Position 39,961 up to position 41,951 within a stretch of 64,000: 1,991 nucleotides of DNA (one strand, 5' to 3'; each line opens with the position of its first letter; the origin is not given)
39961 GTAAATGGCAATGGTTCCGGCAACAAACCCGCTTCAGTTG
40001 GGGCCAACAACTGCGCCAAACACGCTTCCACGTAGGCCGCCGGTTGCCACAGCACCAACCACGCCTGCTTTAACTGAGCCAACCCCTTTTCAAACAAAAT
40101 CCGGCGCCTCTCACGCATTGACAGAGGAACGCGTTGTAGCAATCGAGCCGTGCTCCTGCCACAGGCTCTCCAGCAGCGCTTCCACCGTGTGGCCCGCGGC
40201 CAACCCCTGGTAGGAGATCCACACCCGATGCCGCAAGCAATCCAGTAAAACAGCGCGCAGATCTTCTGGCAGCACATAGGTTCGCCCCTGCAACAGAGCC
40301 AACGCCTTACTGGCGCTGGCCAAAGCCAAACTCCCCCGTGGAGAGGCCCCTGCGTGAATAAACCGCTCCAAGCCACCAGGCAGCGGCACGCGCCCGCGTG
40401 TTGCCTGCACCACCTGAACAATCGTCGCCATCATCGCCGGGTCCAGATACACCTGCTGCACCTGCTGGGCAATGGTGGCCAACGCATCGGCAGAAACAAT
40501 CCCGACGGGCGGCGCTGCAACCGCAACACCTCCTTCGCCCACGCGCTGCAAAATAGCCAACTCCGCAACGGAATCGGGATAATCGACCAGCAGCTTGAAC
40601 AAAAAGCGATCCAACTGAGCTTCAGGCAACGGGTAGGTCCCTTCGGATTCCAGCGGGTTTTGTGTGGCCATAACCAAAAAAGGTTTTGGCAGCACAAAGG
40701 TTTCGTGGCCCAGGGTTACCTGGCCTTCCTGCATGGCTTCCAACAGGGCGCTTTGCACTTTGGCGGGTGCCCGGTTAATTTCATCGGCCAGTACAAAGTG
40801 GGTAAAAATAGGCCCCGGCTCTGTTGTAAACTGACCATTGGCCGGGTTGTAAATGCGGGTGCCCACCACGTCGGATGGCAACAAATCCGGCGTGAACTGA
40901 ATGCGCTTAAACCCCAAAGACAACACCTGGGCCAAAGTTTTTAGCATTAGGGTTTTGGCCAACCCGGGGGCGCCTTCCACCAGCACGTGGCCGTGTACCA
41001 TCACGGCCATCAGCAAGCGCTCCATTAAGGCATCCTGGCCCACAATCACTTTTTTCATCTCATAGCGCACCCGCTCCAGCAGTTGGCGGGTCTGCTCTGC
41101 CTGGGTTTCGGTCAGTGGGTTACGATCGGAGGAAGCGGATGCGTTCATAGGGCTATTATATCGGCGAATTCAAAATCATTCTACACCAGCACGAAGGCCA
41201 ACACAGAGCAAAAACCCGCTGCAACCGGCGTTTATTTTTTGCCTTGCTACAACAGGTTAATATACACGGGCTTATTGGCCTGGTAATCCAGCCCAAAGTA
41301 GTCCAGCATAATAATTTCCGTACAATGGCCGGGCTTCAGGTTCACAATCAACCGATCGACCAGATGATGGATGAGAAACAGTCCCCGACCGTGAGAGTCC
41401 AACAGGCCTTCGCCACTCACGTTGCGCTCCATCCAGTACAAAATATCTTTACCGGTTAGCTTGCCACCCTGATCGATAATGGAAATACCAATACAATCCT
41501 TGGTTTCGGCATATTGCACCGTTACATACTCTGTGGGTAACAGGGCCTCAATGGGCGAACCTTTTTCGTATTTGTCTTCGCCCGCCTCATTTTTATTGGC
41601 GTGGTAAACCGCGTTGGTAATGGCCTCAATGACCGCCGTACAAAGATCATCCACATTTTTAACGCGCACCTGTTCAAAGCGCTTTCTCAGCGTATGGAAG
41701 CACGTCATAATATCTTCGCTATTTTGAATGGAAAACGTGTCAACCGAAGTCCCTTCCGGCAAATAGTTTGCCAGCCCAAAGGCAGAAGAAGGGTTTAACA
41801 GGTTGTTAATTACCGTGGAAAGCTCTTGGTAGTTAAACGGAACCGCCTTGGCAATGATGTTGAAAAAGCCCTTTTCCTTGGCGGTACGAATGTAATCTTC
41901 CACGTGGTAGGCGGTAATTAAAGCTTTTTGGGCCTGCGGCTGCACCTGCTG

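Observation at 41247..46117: fliA (sigma-28) operon ends in a REC::RsbW/SpoIIAB-like anti-sigma kinase fusion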

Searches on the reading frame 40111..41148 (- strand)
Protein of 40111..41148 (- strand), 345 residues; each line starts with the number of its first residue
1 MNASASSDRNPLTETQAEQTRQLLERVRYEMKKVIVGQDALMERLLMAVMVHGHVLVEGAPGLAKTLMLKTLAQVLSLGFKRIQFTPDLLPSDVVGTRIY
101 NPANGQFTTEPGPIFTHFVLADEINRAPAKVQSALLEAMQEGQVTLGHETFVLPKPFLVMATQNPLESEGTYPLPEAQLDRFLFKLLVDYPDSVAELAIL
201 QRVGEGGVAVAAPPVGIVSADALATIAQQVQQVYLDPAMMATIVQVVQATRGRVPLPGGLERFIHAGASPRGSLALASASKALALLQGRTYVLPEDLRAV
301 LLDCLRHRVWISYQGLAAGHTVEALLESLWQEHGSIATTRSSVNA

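Call 3: search_protein_families(library=pfam, proteins=[window:40111-41148:-], max_evalue=0.1)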
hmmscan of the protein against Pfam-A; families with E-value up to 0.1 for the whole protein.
window:40111-41148:- (345 aa): 10 families
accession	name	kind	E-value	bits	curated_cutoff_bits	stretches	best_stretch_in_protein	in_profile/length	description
PF07726.17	AAA_3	-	2e-63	212.5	27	1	54-184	1-131/131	ATPase family associated with various cellular activities (AAA)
PF17863.7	AAA_lid_2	-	2.3e-18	66.1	22.7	1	264-327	9-72/74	AAA lid domain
PF20030.5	bpMoxR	-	2.9e-13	49.8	27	1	24-193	3-171/205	MoxR domain in the MoxR-vWA-beta-propeller ternary systems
PF07728.20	AAA_5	-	5.4e-13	49.6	22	1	54-182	1-139/139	AAA domain (dynein-related subfamily)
PF00493.29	MCM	-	0.00024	20.7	23.3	1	52-165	57-173/224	MCM P-loop domain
PF07724.20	AAA_2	-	0.00031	21.2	27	1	54-163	5-123/166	AAA domain (Cdc48 subfamily)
PF00158.32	Sigma54_activat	-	0.00069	19.8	20.2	1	48-168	18-147/168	Sigma-54 interaction domain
PF01078.27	Mg_chelatase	-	0.005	16.7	20.3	0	35-77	5-47/207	Magnesium chelatase, subunit ChlI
PF05496.18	RuvB_N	-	0.0068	16.6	27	0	52-81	33-62/159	Holliday junction DNA helicase RuvB P-loop domain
PF00004.35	AAA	-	0.008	17.1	21.2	1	55-165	1-111/131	ATPase family associated with various cellular activities (AAA)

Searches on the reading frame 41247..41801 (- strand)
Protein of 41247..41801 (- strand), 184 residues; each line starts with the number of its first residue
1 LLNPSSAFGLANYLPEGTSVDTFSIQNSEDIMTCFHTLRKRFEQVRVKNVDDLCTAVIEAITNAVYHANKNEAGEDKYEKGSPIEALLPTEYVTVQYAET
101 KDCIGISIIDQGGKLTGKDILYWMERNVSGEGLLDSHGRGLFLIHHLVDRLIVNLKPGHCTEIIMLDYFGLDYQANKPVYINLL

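Call 32: search_solved_structures(query=window:41247-41801:-, max_evalue=10, show_alignments=4)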
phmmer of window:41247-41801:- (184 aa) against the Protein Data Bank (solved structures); distinct sequences matched with E-value up to 10: 2.
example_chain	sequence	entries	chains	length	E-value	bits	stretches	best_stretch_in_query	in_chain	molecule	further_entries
6m36_A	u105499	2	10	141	0.34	13.8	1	49-73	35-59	Serine-protein kinase RsbW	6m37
7r49_H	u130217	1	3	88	1.2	12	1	109-147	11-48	D-alanyl carrier protein 1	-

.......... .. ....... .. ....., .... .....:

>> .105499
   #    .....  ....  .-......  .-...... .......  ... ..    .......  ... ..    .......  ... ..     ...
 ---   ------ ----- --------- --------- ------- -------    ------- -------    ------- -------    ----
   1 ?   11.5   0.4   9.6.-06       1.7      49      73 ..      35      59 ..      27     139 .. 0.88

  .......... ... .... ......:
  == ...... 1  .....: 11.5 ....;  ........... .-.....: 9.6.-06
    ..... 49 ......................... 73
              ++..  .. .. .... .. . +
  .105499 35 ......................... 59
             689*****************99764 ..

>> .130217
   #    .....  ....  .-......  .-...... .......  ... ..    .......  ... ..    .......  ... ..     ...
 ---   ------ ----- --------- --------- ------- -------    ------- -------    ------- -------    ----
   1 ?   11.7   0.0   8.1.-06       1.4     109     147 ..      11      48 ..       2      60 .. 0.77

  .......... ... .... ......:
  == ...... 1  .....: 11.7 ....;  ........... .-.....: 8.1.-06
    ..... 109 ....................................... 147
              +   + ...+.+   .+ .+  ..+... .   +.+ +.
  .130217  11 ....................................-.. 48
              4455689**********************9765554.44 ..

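Call 35: search_solved_structures(query=A3, max_evalue=1, show_alignments=5)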
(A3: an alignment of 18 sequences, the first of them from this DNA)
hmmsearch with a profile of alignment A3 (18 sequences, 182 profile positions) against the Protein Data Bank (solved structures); distinct sequences matched with E-value up to 1: 8.
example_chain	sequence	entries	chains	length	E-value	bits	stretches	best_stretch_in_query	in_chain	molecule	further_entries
6m36_A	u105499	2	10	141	0.00054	23.1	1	45-77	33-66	Serine-protein kinase RsbW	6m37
1til_A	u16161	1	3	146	0.001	22.2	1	42-69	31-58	Anti-sigma F factor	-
1l0o_A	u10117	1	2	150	0.0012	22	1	42-69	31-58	Anti-sigma F factor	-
1th8_A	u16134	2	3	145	0.0039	20.3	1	42-69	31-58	Anti-sigma F factor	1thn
1tid_A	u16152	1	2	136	0.0052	19.9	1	42-69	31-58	Anti-sigma F factor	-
9qih_A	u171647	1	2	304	0.02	18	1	44-152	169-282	SenB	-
7bjs_A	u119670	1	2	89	0.26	14.4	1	8-68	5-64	Kinesin heavy chain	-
8ceg_A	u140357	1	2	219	0.96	12.5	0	22-84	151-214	CBY1-interacting BAR domain-containing protein 1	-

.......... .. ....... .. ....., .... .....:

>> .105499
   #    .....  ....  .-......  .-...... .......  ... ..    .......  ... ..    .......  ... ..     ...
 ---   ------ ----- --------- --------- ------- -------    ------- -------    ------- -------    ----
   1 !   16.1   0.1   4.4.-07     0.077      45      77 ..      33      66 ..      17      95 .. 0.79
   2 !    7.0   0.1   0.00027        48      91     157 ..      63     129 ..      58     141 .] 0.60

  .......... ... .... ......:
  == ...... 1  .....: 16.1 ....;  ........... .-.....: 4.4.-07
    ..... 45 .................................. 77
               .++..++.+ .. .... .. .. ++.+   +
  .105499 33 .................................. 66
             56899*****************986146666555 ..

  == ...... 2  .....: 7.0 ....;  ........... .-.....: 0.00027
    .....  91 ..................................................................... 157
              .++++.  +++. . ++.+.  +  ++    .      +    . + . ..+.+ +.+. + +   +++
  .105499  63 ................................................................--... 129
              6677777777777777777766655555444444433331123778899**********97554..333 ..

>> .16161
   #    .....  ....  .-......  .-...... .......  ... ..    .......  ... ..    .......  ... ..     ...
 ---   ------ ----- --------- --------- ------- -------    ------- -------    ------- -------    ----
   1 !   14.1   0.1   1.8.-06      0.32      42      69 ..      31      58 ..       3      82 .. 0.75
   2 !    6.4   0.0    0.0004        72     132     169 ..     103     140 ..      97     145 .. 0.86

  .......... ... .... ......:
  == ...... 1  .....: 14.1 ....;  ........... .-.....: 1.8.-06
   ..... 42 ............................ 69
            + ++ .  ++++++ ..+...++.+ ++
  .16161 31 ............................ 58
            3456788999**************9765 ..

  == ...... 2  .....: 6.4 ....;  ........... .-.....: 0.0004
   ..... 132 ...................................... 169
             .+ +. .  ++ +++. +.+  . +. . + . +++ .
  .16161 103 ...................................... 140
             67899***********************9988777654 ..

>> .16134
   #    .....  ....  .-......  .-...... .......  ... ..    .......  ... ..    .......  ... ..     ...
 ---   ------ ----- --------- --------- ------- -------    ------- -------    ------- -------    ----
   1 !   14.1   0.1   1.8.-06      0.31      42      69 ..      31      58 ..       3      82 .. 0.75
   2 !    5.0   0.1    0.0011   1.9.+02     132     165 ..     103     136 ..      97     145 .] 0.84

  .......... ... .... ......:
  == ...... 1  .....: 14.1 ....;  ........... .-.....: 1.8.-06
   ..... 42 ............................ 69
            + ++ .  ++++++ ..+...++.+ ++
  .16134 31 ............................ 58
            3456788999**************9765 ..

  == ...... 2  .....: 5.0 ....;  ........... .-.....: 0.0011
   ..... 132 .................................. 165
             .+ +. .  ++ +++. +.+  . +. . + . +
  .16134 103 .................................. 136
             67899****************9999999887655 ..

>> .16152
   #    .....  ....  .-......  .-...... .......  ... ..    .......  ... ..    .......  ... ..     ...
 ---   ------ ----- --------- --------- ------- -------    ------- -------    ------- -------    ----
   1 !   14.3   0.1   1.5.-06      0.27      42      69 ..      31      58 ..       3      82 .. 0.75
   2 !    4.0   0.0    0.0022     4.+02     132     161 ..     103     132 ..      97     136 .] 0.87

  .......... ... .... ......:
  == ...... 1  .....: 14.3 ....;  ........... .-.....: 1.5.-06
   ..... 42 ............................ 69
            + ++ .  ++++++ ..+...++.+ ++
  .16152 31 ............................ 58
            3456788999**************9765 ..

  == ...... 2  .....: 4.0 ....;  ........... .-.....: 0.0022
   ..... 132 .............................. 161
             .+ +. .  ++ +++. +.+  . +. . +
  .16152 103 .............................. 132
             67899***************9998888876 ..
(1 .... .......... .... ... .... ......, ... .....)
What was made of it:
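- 41247..42248 (-): Response regulator, 333 aa. Receiver domain at residues 27-151 (about 41796-42170), with acid pocket E34/D35, phospho-acceptor D84 (codon 41997-41999), T112 and K134. RsbW/SpoIIAB-type GHKL (Bergerat) domain at residues about 165-333 (Pfam hit 189-314 = 41307-41684). Conserved C-terminal tail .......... C-domain profile hits RsbW 6M36, SpoIIAB 1TIL/1L0O and LvrC 9QIH (call 35).
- On RsbW/SpoIIAB anti-sigma serine kinases (Pfam HATPase_c_2): The C-domain profile hits RsbW 6M36 and SpoIIAB (call 35).
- These motifs align with those of RsbW 6M36 and SpoIIAB (call 35). The best sequence-profile hits of the domain are RsbW and SpoIIAB (call 35).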
